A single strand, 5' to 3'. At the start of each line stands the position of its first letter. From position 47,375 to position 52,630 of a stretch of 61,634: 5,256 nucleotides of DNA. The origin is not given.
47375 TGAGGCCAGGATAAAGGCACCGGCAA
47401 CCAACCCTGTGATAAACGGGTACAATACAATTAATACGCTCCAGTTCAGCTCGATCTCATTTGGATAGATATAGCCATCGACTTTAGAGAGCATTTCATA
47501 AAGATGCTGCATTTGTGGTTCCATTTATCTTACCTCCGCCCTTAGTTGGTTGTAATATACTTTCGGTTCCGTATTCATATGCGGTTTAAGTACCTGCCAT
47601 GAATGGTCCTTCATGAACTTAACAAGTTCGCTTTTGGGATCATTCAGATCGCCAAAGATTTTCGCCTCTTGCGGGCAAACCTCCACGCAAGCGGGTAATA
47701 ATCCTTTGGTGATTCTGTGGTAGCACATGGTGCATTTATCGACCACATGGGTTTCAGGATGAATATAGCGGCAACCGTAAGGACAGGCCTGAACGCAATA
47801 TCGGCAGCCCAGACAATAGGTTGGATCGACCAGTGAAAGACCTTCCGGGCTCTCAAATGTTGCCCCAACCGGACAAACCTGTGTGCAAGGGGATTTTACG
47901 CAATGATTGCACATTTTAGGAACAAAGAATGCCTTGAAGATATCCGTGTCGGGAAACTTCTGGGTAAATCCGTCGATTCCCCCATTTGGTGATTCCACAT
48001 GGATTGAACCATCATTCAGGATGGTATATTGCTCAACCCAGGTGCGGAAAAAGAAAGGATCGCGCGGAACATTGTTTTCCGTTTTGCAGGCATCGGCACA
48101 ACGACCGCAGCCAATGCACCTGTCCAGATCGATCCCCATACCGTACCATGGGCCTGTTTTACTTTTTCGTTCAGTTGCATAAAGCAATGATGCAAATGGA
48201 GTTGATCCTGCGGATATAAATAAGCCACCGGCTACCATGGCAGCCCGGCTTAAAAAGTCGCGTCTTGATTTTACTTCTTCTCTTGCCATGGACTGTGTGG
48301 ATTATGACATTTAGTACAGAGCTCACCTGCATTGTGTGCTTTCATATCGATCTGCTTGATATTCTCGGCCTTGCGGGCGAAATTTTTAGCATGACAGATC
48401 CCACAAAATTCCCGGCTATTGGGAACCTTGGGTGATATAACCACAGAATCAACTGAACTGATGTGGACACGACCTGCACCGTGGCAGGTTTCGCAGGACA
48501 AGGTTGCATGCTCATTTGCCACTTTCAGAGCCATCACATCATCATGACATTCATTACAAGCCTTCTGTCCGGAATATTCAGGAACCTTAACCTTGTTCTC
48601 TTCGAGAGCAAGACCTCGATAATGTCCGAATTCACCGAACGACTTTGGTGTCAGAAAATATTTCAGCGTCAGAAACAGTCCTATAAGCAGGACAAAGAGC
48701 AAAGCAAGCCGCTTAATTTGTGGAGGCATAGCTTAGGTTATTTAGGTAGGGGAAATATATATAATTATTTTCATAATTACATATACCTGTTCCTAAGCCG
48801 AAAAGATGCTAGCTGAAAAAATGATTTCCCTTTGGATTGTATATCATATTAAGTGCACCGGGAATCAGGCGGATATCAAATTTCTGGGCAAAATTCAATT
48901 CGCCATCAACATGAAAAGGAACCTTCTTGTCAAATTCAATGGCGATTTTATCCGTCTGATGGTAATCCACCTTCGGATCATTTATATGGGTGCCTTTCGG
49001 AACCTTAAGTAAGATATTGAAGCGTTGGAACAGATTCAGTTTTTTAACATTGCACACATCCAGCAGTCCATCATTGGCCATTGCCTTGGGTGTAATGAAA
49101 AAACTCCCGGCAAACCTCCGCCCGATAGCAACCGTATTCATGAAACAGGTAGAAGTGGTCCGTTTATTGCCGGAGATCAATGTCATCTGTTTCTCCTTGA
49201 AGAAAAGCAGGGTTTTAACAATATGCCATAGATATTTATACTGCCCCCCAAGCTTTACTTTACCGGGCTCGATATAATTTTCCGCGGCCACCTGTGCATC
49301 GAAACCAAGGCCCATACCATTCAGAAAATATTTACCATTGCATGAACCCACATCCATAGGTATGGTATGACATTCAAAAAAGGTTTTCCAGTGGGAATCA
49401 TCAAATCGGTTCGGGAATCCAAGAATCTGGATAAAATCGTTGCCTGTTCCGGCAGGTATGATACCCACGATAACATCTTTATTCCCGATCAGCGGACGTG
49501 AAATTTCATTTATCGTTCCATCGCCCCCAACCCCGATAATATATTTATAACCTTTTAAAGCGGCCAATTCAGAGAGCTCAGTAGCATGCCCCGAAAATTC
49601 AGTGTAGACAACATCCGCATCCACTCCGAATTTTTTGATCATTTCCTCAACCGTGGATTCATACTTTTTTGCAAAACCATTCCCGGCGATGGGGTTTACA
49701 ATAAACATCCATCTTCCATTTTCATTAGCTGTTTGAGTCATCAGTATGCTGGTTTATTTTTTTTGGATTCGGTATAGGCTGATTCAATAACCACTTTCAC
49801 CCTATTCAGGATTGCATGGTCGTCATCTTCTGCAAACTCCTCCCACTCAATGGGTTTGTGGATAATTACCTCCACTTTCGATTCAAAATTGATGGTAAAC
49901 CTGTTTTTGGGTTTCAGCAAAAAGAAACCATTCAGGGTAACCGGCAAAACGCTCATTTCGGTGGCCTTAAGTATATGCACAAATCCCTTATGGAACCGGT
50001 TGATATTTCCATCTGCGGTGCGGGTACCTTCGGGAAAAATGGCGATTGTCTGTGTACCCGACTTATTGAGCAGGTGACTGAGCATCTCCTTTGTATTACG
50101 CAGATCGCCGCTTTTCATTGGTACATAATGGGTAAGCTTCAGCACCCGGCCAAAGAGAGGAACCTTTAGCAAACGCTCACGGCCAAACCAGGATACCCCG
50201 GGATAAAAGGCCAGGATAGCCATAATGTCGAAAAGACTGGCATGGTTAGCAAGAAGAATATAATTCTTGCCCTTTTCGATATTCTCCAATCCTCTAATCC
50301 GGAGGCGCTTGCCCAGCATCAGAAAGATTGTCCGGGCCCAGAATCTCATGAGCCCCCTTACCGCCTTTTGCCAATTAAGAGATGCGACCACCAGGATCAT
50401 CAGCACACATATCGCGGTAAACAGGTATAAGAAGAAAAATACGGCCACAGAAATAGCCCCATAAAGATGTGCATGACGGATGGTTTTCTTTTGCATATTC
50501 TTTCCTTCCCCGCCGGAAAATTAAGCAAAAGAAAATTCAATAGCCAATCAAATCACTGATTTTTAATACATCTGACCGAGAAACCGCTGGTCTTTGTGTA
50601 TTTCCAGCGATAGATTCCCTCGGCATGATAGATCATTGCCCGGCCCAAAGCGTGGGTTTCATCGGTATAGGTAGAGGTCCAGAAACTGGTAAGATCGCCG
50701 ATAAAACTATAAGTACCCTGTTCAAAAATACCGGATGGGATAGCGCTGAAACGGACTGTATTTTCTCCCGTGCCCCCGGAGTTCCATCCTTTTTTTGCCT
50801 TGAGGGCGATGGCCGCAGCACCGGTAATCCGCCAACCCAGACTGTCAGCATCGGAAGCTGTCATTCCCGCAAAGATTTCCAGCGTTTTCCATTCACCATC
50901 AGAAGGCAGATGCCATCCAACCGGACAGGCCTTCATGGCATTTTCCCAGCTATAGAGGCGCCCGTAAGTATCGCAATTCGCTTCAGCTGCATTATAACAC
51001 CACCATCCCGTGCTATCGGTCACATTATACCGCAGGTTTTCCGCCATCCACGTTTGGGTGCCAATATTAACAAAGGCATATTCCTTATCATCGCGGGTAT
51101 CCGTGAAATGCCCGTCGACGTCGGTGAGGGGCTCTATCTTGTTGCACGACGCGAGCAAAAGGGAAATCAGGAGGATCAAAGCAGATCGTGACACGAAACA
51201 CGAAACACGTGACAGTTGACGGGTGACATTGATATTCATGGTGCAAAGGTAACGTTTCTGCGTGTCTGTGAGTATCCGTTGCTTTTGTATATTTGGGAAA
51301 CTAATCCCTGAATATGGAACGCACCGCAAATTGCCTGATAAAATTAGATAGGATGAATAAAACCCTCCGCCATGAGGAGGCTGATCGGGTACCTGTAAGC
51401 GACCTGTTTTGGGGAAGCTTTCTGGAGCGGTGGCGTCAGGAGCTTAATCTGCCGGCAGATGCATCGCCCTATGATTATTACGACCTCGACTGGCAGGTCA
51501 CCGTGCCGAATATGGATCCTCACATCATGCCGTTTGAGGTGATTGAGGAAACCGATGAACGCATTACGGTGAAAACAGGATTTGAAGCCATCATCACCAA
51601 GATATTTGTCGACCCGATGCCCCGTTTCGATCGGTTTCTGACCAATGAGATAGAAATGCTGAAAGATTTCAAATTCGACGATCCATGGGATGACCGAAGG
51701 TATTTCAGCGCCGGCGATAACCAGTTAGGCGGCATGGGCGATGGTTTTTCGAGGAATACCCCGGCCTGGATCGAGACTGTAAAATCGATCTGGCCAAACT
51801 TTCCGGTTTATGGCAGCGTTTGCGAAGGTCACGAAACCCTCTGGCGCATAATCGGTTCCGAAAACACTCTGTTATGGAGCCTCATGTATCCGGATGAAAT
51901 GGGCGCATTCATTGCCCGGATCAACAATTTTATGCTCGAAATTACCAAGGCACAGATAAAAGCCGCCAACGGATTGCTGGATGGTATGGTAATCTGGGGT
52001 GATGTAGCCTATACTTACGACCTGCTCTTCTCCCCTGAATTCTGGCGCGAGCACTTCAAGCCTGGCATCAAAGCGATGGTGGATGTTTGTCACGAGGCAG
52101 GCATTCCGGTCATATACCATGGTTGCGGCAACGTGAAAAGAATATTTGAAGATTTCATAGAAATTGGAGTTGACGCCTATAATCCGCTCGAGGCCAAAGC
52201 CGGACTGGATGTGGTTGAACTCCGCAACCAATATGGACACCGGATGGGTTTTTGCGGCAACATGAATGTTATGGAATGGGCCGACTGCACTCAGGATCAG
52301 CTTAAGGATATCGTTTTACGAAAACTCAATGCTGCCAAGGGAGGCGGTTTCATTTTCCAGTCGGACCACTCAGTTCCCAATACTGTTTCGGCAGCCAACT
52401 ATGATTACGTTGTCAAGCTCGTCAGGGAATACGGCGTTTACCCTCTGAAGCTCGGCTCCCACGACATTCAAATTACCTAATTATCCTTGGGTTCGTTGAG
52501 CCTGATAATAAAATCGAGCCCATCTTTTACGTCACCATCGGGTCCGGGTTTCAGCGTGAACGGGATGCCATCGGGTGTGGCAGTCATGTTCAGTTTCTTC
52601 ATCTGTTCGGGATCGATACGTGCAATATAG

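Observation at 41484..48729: Eight-gene, translationally coupled operon joining a catalytic-subunit-less cytochrome c / FeS / NrfD redox module to a CrtC-like protein, an ABC-2 exporter, an ICMT-Lgt-like fusion and an outer-membrane barrel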

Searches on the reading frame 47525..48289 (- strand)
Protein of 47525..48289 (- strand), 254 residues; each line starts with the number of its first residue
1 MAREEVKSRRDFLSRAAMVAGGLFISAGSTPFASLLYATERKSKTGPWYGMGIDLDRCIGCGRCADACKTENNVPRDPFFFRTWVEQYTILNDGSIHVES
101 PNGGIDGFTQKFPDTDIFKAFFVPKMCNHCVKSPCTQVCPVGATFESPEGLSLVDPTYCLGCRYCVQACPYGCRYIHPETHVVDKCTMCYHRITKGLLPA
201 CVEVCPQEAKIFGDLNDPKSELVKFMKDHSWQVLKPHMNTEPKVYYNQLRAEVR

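Call 3: search_protein_families(library=pfam, proteins=[window:47525-48289:-], max_evalue=0.01)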
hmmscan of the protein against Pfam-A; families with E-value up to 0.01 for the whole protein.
window:47525-48289:- (254 aa): 14 families
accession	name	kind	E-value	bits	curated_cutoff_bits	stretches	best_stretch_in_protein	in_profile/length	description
PF13247.11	Fer4_11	-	2.7e-24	85.7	26.2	1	120-214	3-99/100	4Fe-4S dicluster domain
PF12838.12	Fer4_7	-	2.7e-14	53.8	27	3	57-143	1-52/52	4Fe-4S dicluster domain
PF12797.12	Fer4_2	-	6.6e-14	51.3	24.5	2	51-69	3-21/22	4Fe-4S binding domain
PF00037.32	Fer4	-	7.6e-13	48.1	21.1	2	53-70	3-20/24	4Fe-4S binding domain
PF13237.11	Fer4_10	-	1.8e-12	47.4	25.5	3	154-206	4-53/53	4Fe-4S dicluster domain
PF12837.12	Fer4_6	-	2e-11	43.7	25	2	53-70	4-21/24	4Fe-4S binding domain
PF13187.11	Fer4_9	-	9.9e-10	38.7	27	3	158-208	1-50/52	4Fe-4S dicluster domain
PF12798.12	Fer4_3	-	4.4e-08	33.8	27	0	186-209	1-15/15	4Fe-4S binding domain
PF25160.1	LdpA_Fe-S-bd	-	3.6e-06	27.1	27.6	1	52-69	22-39/49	LdpA Fe-S cluster-binding domain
PF13183.11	Fer4_8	-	5e-06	27.4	27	1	55-142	2-67/68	4Fe-4S dicluster domain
PF12800.12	Fer4_4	-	0.00016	22.2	24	1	56-70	2-16/17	4Fe-4S binding domain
PF13484.11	Fer4_16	-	0.00038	21.6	30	0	57-71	1-15/66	4Fe-4S double cluster binding domain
PF14697.11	Fer4_21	-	0.00043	20.8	35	1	53-70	3-20/59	4Fe-4S dicluster domain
PF13534.11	Fer4_17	-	0.00081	20.3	22.2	0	57-71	1-15/61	4Fe-4S dicluster domain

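Call 6: search_protein_families(library=ncbifam, proteins=[window:47525-48289:-], max_evalue=0.01)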
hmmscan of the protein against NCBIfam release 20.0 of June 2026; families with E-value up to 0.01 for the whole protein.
window:47525-48289:- (254 aa): 55 families (the best 25 are shown)
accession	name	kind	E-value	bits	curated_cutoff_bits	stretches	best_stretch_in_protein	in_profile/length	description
NF011569.0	PRK14993.1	equivalog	1.4e-59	201.5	416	2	119-249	92-224/244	tetrathionate reductase subunit TtrB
NF045797.1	DsrO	equivalog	1.4e-54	185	200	2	115-247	91-234/235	sulfate reduction electron transfer complex DsrMKJOP subunit DsrO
TIGR03149.1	cyt_nit_nrfC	equivalog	2.7e-47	161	377.6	2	111-246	81-215/225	cytochrome c nitrite reductase Fe-S protein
NF041715.1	arsenate_red_ArrB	equivalog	2.2e-46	158.3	450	3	181-247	159-225/233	arsenate respiratory reductase iron-sulfur subunit ArrB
NF045715.1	sulf_resp_HmcB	equivalog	4.8e-34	117.8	420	1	9-217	2-200/307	sulfate respiration complex iron-sulfur protein HmcB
NF008134.0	PRK10882.1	equivalog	5.2e-34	117.8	263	1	8-229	3-222/329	hydrogenase 2 operon protein HybA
NF041782.1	mnquin_red_QrcC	equivalog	3.1e-33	115.4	400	2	49-176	1-118/239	menaquinone reductase iron-sulfur cluster-binding subunit QrcC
TIGR03478.1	DMSO_red_II_bet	subfamily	1.1e-31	110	480.7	1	110-246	117-252/321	DMSO reductase family type II enzyme, iron-sulfur subunit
TIGR02951.1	DMSO_dmsB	equivalog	4.6e-31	108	214.1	1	49-219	2-157/161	DMSO/selenate family reductase complex B subunit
NF042979.1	EthbenzDh_ebdB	equivalog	8.5e-29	100.5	740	1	120-246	146-274/354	ethylbenzene dehydrogenase subunit beta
TIGR01582.1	FDH-beta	equivalog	3.6e-22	78.8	334.7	1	53-221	26-188/283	formate dehydrogenase subunit beta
TIGR01660.1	narH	equivalog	9.1e-21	73.8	524.05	1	121-211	177-268/492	nitrate reductase subunit beta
NF038355.1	FDH3_beta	equivalog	1.8e-17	64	240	1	126-189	53-121/180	formate dehydrogenase FDH3 subunit beta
NF009451.0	PRK12809.1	equivalog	2.6e-13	49.1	1154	1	124-211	53-135/639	formate-dependent uric acid utilization protein YgfT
NF007382.0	PRK09898.1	equivalog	4.7e-13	49.1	213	1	56-191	66-188/208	ferredoxin-like protein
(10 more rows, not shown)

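Call 66: search_solved_structures(query=window:47525-48289:-, max_evalue=0.00001)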
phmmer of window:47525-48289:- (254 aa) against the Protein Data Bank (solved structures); distinct sequences matched with E-value up to 0.00001: 24.
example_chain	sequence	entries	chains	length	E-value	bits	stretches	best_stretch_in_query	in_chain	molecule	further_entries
2vpw_B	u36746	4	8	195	1.6e-46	161.8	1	47-247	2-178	NRFC PROTEIN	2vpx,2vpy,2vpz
6cz7_B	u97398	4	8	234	4.3e-40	140.7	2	181-247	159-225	4Fe-4S ferredoxin, iron-sulfur binding domain protein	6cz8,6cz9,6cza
2ivf_B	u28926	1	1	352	8.9e-30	106.9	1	121-246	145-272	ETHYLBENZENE DEHYDROGENASE BETA-SUBUNIT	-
4ydd_B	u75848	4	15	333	9.8e-28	100.2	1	101-246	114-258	DMSO reductase family type II enzyme, iron-sulfur subunit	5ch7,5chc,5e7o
6btm_B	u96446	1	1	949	9.9e-23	83.8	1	44-175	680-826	Alternative Complex III subunit B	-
8k9e_B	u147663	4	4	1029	1.8e-21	79.6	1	114-175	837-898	Fe-S-cluster-containing hydrogenase components 1-like protein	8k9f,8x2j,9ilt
6f0k_B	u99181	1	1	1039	1.4e-20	76.7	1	122-175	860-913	Fe-S-cluster-containing hydrogenase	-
6lod_B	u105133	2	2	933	1.6e-19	73.3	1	46-175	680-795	Fe-S-cluster-containing hydrogenase components 1-like protein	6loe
1q16_B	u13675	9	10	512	1.5e-18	70.1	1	121-214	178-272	Respiratory nitrate reductase 1 beta chain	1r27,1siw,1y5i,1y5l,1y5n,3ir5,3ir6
4v4c_B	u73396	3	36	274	4.5e-18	68.5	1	49-249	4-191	Pyrogallol hydroxytransferase small subunit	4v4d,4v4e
1y4z_B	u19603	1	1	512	6.9e-18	67.9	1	121-214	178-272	Respiratory nitrate reductase 1 beta chain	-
3egw_B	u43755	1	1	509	9.8e-18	67.4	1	121-214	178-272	Respiratory nitrate reductase 1 beta chain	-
7b04_A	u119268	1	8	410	4.1e-17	65.4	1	120-247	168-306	Nitrite oxidoreductase subunit B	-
30gj_B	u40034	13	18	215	2.5e-16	62.8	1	53-217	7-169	Formate dehydrogenase, beta subunit, putative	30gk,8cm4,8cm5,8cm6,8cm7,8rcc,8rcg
8rc8_B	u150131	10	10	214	2.6e-16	62.7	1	53-217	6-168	Formate dehydrogenase, beta subunit, putative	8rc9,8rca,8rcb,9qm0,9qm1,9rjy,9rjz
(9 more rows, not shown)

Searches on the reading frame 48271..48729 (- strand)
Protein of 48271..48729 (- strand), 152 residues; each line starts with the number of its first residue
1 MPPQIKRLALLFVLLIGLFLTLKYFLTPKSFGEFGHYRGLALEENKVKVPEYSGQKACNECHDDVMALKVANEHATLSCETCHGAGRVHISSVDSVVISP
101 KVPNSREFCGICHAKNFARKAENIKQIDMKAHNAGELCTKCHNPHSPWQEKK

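Call 3: search_protein_families(library=pfam, proteins=[window:48271-48729:-], max_evalue=0.01)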
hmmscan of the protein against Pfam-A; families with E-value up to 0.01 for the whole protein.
window:48271-48729:- (152 aa): 3 families
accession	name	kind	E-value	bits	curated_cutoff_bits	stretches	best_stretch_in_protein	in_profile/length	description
PF14522.11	Cytochrome_C7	-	1e-09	38.5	24.8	2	107-147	14-53/67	Cytochrome c7 and related cytochrome c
PF09699.15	Paired_CXXCH_1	-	7.9e-07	29.1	20.6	0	134-147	6-18/41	Doubled CXXCH motif (Paired_CXXCH_1)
PF14537.11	Cytochrom_c3_2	-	6.4e-05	23.8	25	1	74-147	4-69/79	Cytochrome c3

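Call 6: search_protein_families(library=ncbifam, proteins=[window:48271-48729:-], max_evalue=0.01)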
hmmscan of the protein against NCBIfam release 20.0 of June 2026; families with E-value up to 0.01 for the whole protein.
window:48271-48729:- (152 aa): 7 families
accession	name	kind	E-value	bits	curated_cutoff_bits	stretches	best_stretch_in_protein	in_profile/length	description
NF041028.1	decahem_GSU2203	exception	6.4e-10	38.7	325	1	43-149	24-139/317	GSU2203 family decaheme c-type cytochrome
TIGR04257.1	nanowire_3heme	domain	9.5e-10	38.5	40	2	90-146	7-62/75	c(7)-type cytochrome triheme domain-containing protein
TIGR03508.1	decahem_SO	subfamily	1.8e-06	27.7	192.2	1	46-151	61-159/258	DmsE family decaheme c-type cytochrome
NF041198.1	UshA_like_PCGU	equivalog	2.2e-05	23.2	275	1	65-115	461-510/519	UshA-like (seleno)protein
TIGR03507.1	decahem_SO1788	subfamily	0.00014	20.5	209.3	1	105-148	268-308/672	OmcA/MtrC family decaheme c-type cytochrome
TIGR01905.1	paired_CXXCH_1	subfamily_domain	0.0002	21.2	25.2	0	106-144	6-38/41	doubled CXXCH domain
TIGR03365.1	Bsubt_queE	equivalog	0.0095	15.5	206.1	0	69-130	95-156/238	7-carboxy-7-deazaguanine synthase QueE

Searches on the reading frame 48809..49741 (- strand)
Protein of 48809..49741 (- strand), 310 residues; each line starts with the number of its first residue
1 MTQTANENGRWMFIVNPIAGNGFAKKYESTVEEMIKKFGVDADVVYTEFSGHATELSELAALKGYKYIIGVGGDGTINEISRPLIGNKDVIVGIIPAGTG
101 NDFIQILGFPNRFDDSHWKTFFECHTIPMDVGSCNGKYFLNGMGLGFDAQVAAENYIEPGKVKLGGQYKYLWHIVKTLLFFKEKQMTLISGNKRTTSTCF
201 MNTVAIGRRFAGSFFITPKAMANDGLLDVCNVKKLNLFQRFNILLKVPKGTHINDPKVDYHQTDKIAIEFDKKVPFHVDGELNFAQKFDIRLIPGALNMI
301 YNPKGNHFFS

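Call 4: search_protein_families(library=pfam, proteins=[window:48809-49741:-], max_evalue=0.01)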
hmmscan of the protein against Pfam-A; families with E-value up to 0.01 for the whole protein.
window:48809-49741:- (310 aa): 4 families
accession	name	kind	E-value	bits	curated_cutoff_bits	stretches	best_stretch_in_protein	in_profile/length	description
PF00781.29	DAGK_cat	-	5.9e-27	94.2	23.6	1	10-134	1-125/125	Diacylglycerol kinase catalytic domain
PF19279.4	YegS_C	-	4.3e-21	75.7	27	1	146-300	6-157/158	YegS C-terminal NAD kinase beta sandwich-like domain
PF00609.24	DAGK_acc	-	0.0029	18.4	27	0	256-281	132-157/158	Diacylglycerol kinase accessory domain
PF13685.12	Fe-ADH_2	-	0.0048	17.4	28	1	18-84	25-93/149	Iron-containing alcohol dehydrogenase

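Call 6: search_protein_families(library=ncbifam, proteins=[window:48809-49741:-], max_evalue=0.01)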
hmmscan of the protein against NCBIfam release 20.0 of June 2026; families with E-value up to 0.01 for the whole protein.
window:48809-49741:- (310 aa): 11 families
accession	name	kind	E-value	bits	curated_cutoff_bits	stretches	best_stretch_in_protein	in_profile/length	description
TIGR00147.1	TIGR00147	subfamily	1.7e-46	158.5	118.65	1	10-300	3-293/296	YegS/Rv2252/BmrU family lipid kinase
NF009874.0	PRK13337.1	equivalog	1.3e-36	126.1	385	1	13-283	7-275/305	diacylglycerol kinase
NF009602.0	PRK13054.1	equivalog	1.2e-33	116.6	284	1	35-300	27-291/301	lipid kinase YegS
NF009603.0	PRK13055.1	subfamily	1.9e-33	115.8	342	1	10-300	4-298/335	diacylglycerol kinase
NF009605.0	PRK13059.1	equivalog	3.4e-33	114.9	313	1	12-299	5-289/295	putative lipid kinase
NF009604.0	PRK13057.1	equivalog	4.1e-32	111.3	274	1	4-303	4-295/302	lipid kinase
NF002033.0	PRK00861.1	subfamily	4.6e-30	104.4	293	1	8-302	11-305/328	putative lipid kinase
NF009025.0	PRK12361.1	equivalog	2.9e-25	88.5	505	1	8-302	241-540/546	hypothetical protein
TIGR03702.1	lip_kinase_YegS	equivalog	3.3e-25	88.8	387.45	1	35-300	23-287/295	lipid kinase YegS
NF008882.0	PRK11914.1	equivalog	3.8e-24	85.4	302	1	5-301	5-302/306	diacylglycerol kinase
NF040993.1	MamU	equivalog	2.6e-07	30.3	400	1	13-147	5-140/296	lipid kinase MamU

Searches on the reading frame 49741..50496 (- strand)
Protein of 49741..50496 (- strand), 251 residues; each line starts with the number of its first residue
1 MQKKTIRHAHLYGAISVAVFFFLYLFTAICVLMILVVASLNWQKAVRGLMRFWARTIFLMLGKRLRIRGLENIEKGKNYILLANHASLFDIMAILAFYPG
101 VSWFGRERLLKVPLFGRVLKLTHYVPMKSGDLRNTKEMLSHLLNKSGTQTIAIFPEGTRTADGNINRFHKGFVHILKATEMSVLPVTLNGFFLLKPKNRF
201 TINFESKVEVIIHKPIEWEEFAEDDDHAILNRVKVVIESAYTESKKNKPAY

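Call 4: search_protein_families(library=pfam, proteins=[window:49741-50496:-], max_evalue=0.01)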
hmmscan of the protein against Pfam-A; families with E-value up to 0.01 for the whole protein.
window:49741-50496:- (251 aa): 1 family
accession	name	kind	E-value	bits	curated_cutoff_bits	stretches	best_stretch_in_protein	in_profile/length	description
PF01553.26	Acyltransferase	-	6.2e-22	78.3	23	1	64-188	1-131/132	Acyltransferase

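Call 6: search_protein_families(library=ncbifam, proteins=[window:49741-50496:-], max_evalue=0.01)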
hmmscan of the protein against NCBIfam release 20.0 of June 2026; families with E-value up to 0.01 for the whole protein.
window:49741-50496:- (251 aa): 10 families
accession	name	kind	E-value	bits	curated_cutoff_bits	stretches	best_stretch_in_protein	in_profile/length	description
TIGR00530.1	AGP_acyltrn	subfamily_domain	2.8e-22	78.9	102.95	1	66-188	5-129/130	1-acylglycerol-3-phosphate O-acyltransferase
NF006386.0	PRK08633.1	equivalog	9.5e-21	73.3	1221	1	25-191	391-554/1147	acyl-[ACP]--phospholipid O-acyltransferase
NF005291.0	PRK06814.1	equivalog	2.1e-15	55.7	1349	1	25-220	403-598/1140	acyl-[ACP]--phospholipid O-acyltransferase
NF052553.1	LyOrLpactfOlsABRUA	equivalog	1.6e-13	50.4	300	1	19-164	10-151/263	lyso-ornithine lipid O-acyltransferase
NF011593.0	PRK15018.1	equivalog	1.8e-10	40.9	501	1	30-246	18-234/245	1-acylglycerol-3-phosphate O-acyltransferase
NF010621.0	PRK14014.1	domain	8.8e-10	38.1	186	1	10-128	16-142/301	acetyltransferase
NF058536.1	LPAAT_acyl_YihG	equivalog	4.1e-09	36.1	260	1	14-119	15-128/290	1-acylglycerol-3-phosphate O-acyltransferase, YihG family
NF052552.1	LyOrLpactfOlsARHOCB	equivalog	2.8e-06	26.5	300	1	29-170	37-178/271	lyso-ornithine lipid O-acyltransferase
NF005959.0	PRK08043.1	equivalog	5.2e-05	21.7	886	1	63-191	14-140/719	bifunctional acyl-ACP--phospholipid O-acyltransferase/long-chain-fatty-acid--ACP ligase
NF053697.1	LyGlyAclTfGlsABct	equivalog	0.0025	17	260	0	53-190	51-195/267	lyso-glycine lipid O-acyltransferase GlsA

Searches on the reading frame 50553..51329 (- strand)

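Call 4: search_protein_families(library=pfam, proteins=[window:50553-51329:-], max_evalue=0.01)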
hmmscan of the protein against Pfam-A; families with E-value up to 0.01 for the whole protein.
window:50553-51329:- (258 aa): 1 family
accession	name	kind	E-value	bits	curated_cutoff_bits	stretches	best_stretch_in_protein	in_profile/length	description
PF09603.15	Fib_succ_major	-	2.7e-36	126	33.9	1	87-256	1-187/187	Fibrobacter succinogenes major domain (Fib_succ_major)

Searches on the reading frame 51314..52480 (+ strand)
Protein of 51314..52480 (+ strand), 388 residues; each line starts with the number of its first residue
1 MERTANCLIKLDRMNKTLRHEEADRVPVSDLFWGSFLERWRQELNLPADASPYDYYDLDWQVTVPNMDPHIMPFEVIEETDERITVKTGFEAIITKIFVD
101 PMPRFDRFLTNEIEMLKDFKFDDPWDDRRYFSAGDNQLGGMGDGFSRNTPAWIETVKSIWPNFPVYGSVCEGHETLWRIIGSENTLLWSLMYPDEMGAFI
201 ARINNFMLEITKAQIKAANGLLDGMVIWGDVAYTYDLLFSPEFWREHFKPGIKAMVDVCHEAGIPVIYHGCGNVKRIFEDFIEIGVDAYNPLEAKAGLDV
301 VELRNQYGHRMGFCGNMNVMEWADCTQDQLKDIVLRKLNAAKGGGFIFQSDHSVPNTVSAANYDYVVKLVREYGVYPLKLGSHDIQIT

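Call 4: search_protein_families(library=pfam, proteins=[window:51314-52480:+], max_evalue=0.01)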
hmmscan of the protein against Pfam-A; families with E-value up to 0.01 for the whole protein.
window:51314-52480:+ (388 aa): 1 family
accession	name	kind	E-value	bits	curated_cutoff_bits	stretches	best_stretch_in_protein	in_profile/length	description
PF01208.23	URO-D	-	6.7e-20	71.8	23.9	1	175-373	149-346/346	Uroporphyrinogen decarboxylase (URO-D)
